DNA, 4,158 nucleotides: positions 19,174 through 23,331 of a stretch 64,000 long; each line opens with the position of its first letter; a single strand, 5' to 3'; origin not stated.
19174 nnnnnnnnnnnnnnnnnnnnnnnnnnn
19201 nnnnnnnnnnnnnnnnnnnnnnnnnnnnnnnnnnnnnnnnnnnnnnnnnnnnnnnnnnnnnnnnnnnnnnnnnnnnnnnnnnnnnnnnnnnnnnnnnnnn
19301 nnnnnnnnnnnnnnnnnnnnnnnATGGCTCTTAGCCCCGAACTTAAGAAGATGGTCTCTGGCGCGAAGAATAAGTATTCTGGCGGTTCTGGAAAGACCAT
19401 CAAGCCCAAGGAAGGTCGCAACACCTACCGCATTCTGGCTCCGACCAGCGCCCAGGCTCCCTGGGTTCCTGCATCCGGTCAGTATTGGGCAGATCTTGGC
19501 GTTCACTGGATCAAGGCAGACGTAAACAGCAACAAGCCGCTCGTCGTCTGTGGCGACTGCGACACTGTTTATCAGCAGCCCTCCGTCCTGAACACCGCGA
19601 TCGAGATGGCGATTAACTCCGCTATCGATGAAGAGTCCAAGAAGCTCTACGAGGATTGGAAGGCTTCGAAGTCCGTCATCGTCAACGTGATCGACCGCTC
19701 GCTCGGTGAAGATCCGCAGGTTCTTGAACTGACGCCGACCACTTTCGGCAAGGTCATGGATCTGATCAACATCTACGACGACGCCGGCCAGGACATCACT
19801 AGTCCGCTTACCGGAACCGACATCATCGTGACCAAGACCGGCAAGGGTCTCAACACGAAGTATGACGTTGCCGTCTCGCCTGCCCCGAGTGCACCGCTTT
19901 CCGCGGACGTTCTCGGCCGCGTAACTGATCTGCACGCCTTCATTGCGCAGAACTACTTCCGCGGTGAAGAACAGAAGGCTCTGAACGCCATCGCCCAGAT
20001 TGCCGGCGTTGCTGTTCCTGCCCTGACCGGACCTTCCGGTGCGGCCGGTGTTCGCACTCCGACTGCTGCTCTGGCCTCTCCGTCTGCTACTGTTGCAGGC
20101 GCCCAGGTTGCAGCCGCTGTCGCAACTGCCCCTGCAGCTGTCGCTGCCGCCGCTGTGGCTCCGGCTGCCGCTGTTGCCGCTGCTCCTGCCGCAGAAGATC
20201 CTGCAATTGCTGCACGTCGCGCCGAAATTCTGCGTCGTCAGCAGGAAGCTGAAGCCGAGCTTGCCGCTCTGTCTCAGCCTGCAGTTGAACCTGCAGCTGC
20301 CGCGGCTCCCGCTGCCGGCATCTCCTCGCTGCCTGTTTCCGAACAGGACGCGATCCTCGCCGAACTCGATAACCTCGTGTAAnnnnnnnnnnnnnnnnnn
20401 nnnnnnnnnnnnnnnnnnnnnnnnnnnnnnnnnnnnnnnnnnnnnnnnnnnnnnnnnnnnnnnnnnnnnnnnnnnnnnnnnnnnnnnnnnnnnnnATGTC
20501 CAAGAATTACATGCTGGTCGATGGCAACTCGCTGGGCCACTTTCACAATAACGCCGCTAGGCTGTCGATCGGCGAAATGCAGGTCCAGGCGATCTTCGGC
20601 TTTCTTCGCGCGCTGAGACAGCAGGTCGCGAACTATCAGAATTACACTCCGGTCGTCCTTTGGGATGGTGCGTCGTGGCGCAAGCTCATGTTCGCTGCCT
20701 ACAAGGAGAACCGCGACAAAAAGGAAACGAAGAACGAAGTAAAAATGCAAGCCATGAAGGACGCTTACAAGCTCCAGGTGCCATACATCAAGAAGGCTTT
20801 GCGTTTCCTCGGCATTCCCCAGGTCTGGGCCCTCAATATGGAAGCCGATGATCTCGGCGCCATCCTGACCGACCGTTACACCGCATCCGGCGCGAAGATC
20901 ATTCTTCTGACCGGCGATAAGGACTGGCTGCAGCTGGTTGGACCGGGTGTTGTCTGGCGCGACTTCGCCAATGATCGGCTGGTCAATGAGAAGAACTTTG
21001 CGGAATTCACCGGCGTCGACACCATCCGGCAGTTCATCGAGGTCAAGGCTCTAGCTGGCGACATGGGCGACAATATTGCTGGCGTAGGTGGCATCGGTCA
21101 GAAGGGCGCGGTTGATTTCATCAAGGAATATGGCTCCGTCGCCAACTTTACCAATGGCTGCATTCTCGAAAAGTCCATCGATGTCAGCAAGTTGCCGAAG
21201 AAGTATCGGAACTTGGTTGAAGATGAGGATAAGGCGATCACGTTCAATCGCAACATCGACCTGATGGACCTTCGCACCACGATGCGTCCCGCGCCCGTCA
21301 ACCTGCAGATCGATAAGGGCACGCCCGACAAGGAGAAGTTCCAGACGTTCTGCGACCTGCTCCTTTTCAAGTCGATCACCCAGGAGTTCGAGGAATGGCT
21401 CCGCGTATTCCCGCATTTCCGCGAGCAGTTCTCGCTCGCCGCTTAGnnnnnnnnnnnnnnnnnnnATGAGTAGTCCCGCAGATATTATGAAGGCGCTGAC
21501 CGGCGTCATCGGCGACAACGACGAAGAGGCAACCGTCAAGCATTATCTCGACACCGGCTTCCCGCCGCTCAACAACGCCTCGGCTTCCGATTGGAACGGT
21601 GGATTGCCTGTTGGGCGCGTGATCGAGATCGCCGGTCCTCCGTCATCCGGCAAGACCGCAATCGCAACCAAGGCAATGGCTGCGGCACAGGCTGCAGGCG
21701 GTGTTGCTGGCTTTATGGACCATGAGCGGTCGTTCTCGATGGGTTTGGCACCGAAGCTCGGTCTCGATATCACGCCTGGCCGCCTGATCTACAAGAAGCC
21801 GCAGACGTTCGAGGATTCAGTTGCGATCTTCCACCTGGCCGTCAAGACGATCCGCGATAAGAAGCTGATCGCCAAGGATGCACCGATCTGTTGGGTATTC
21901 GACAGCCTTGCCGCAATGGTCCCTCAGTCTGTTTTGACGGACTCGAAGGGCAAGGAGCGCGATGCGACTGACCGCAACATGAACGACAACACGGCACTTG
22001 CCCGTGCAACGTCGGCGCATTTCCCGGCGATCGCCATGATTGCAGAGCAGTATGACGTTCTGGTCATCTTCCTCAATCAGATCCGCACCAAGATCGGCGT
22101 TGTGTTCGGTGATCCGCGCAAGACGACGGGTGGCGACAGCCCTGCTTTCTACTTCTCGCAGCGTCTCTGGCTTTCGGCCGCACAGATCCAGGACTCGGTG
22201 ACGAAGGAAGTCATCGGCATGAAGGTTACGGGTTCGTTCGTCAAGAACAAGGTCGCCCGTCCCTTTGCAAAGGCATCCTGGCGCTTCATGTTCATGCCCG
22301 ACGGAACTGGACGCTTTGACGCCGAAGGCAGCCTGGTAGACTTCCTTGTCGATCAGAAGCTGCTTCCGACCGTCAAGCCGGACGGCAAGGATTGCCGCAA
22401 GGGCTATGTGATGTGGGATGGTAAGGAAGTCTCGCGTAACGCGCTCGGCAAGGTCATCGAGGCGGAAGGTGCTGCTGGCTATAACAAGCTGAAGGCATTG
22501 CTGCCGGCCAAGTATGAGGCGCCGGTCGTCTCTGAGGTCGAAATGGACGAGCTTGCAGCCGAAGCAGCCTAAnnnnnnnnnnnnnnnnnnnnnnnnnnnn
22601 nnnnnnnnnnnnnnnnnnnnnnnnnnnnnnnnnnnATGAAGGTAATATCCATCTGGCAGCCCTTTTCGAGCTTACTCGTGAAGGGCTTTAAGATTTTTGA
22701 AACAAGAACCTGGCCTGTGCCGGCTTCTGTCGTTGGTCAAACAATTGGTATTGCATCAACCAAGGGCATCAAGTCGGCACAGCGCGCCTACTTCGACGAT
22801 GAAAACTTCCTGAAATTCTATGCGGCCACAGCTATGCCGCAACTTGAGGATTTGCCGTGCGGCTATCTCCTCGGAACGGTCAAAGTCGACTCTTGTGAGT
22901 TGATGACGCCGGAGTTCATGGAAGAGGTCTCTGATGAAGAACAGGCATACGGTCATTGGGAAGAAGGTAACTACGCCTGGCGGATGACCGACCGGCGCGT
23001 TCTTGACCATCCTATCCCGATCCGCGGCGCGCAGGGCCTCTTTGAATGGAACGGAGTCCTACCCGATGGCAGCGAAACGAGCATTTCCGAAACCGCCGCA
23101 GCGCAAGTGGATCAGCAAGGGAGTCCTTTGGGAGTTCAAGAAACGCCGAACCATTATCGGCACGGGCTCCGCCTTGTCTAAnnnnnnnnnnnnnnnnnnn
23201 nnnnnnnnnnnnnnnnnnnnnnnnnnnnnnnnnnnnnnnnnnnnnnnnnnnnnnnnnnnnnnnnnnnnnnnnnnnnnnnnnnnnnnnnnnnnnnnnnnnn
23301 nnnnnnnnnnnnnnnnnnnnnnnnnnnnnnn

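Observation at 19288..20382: gp32-like SSB with an (ACAAAG)5 leader and an Ala/Pro-rich insert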

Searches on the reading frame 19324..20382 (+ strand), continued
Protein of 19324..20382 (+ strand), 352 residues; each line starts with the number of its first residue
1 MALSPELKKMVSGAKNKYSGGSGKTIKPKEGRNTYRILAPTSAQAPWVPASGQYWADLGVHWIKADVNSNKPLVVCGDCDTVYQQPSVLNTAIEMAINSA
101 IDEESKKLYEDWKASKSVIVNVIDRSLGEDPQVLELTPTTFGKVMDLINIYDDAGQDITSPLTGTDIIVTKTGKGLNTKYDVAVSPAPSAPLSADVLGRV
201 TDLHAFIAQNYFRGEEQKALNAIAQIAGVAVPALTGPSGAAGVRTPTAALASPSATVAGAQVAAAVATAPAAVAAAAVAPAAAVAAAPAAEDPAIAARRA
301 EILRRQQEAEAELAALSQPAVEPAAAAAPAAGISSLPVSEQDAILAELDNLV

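Call 37: fold_search(model_id=the predicted structure, library=pdb)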
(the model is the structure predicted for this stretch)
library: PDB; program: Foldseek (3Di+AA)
matches with E <= 10: 220; with E <= 0.001: 5
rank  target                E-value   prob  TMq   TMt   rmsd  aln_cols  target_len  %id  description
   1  2a1k_A                1.0e-06  1.00  0.41  0.62   5.0       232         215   13  RB69 single-stranded DNA binding protein core domain (released 2006-05-09)
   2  1gpc                  5.3e-06  1.00  0.42  0.62   5.1       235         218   14  CORE GP32, DNA-BINDING PROTEIN (released 1995-10-15)
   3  2a1k_B                8.0e-06  1.00  0.40  0.62   5.1       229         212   13  RB69 single-stranded DNA binding protein core domain (released 2006-05-09)
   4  8gme_A                9.6e-06  1.00  0.40  0.55   5.0       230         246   15  Crystal structure of the gp32-Dda-dT17 complex (released 2023-06-28)
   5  8gme_B                6.6e-05  1.00  0.38  0.53   4.9       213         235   15  Crystal structure of the gp32-Dda-dT17 complex (released 2023-06-28)
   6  4kgk_B                2.6e-01  0.02  0.09  0.11  21.0       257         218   11  Bacterial tRNA(HIS) Guanylyltransferase (Thg1)-Like Protein in complex with GTP (released 2013-08-14)
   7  8rk2_A                3.5e-01  0.05  0.10  0.15  19.6       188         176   11  Human Replication protein A (RPA; trimeric core) - ssDNA complex (released 2024-04-24)
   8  7xre_C                4.1e-01  0.02  0.09  0.08  19.2       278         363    9  Crystal structure of DgpA (released 2023-02-15)
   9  3vwk_A                6.6e-01  0.05  0.08  0.11  16.7       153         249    7  Ternary crystal structure of the human NKT TCR-CD1d-4'deoxy-alpha-galactosylceramide complex (released 2012-10-03)
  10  7tze_C                7.4e-01  0.02  0.08  0.12  14.7       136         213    7  Structure of murine LAG3 domains 1-2 (released 2022-05-11)
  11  4ckn_C                7.8e-01  0.04  0.11  0.18  19.7       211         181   10  Structure of an N-terminal fragment of Leishmania SAS-6 containing parts of its coiled coil domain, F257E mutant (released 2014-03-05)
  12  9mj5_C                7.8e-01  0.03  0.09  0.15  19.8       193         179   11  Catalytic domain of human DNA polymerase alpha in complex with DNA and RPA (released 2025-02-19)
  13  8hz4_A                7.8e-01  0.03  0.09  0.07  17.8       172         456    9  The tetrameric structure of biotin carboxylase from Chloroflexus aurantiacus in complex with bicarbonate (released 2024-01-10)
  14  3ard_C                8.3e-01  0.02  0.07  0.10  18.6       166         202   10  Ternary crystal structure of the mouse NKT TCR-CD1d-3'deoxy-alpha-galactosylceramide (released 2011-03-30)
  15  4pke                  8.3e-01  0.02  0.09  0.12  20.4       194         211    9  The structure of a conserved Piezo channel domain reveals a novel beta sandwich fold (released 2014-10-08)
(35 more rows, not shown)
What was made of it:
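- On gp32 SSB family (PF08804): Foldseek hits are 2A1K at E 1e-6, 1GPC at 5.3e-6 and 8GME at 9.6e-6, and the next hit has E 0.26 (call 37).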

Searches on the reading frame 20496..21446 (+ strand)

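Call 3: search_protein_families(library=pfam, proteins=[window:20496-21446:+], max_evalue=0.1)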
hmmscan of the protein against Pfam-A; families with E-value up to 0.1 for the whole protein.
window:20496-21446:+ (316 aa): 2 families
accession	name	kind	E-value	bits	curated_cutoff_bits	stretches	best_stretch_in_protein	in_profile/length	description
PF02739.22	5_3_exonuc_N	-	3.4e-26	92.4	34.3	1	5-170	2-161/164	5'-3' exonuclease, N-terminal resolvase-like domain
PF01367.25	5_3_exonuc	-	2.5e-13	50.8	40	1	178-262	4-79/97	5'-3' exonuclease, C-terminal SAM fold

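Call 4: search_protein_families(library=phrogs, proteins=[window:20496-21446:+], max_evalue=0.01)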
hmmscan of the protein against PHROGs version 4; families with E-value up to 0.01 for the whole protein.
window:20496-21446:+ (316 aa): 4 families
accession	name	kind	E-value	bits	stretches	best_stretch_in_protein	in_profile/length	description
phrog_107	-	DNA, RNA and nucleotide metabolism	8.6e-47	161.4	1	1-305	117-410/542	exonuclease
phrog_32545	-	unknown function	1.2e-40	140.2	1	4-188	2-186/186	-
phrog_30319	-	unknown function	4.9e-13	50.2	1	184-303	9-135/141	-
phrog_26716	-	DNA, RNA and nucleotide metabolism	0.00077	19.9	1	83-195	159-283/353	polymerase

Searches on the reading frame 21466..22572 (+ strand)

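Call 3: search_protein_families(library=pfam, proteins=[window:21466-22572:+], max_evalue=0.1)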
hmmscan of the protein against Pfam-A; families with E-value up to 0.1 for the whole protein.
window:21466-22572:+ (368 aa): 4 families
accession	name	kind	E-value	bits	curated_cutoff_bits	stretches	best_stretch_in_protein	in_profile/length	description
PF00154.27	RecA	-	1e-38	133.8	27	1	44-276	46-257/262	recA bacterial DNA recombination protein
PF06745.19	ATPase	-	0.0079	16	26.6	1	44-69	13-38/231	KaiC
PF08423.17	Rad51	-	0.055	13.2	22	0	186-247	155-220/244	Rad51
PF03796.21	DnaB_C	-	0.059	13.2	27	0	44-76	13-45/255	DnaB-like helicase C terminal domain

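Call 4: search_protein_families(library=phrogs, proteins=[window:21466-22572:+], max_evalue=0.01)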
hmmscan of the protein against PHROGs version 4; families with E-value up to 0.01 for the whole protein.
window:21466-22572:+ (368 aa): 4 families
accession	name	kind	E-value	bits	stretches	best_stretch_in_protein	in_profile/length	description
phrog_9666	-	unknown function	3.5e-82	277.8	2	64-302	487-727/779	-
phrog_97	-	other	3.8e-68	231.9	2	5-241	25-256/506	UvsX-like recombinase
phrog_8337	-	DNA, RNA and nucleotide metabolism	3.7e-16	60.3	1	19-261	41-260/273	DNA repair protein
phrog_19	-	DNA, RNA and nucleotide metabolism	0.00032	20.7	1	24-76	331-379/621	DnaB-like replicative helicase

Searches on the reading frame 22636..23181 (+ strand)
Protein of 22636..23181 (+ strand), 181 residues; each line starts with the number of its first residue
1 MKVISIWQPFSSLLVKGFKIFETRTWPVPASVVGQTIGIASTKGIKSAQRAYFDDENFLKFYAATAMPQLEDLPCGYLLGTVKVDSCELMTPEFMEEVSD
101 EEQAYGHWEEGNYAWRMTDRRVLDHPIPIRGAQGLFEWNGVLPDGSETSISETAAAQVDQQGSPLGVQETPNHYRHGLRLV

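Call 3: search_protein_families(library=pfam, proteins=[window:22636-23181:+], max_evalue=0.1)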
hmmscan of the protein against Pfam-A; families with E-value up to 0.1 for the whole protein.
window:22636-23181:+ (181 aa): 1 family
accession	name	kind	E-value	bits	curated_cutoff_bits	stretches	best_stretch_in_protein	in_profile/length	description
PF04266.20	ASCH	-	0.0002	22.5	21.2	1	4-104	1-67/103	ASCH domain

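Call 4: search_protein_families(library=phrogs, proteins=[window:22636-23181:+], max_evalue=0.01)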
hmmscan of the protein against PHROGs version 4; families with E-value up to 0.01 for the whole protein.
window:22636-23181:+ (181 aa): 1 family
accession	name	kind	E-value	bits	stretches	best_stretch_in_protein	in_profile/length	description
phrog_3193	-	unknown function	1.7e-29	104.2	1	1-149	85-217/269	-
